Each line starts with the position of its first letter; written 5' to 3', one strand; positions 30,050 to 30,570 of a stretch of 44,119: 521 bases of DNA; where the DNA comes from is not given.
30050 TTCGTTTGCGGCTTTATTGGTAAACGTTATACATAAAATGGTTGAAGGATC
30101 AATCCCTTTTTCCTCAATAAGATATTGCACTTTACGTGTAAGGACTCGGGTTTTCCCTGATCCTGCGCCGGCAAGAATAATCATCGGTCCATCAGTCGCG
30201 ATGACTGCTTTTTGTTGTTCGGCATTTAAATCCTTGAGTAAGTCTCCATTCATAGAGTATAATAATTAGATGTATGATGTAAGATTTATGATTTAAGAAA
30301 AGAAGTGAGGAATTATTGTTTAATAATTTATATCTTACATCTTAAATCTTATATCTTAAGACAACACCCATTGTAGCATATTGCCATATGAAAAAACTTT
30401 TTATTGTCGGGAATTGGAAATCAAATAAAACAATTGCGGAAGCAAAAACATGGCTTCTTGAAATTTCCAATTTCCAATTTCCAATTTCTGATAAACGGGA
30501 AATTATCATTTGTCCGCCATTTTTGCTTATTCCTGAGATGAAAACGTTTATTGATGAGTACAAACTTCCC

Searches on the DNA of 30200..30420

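Call 77: search_rna_families(source=window, start=30200, end=30420, threshold=evalue, max_evalue=10)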
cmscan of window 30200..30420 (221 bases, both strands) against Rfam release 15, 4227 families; matches with E-value up to 10: 3.
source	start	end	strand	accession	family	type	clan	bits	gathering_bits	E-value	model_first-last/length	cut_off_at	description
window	30295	30367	-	RF04319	BTncRNA_FopS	Gene; sRNA;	-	17.2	56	1.9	1-71/71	no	Bacteroidetes FopS (family of paralogous sRNAs)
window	30268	30374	+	RF04164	MIR1507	Gene; miRNA;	-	11.9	73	8.1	1-107/107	no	MIR1507 microRNA precursor family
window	30299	30325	-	RF02125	JPX_2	Gene; lncRNA;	-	10.8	48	8.2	1-69/69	no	JPX transcript, XIST activator conserved region 2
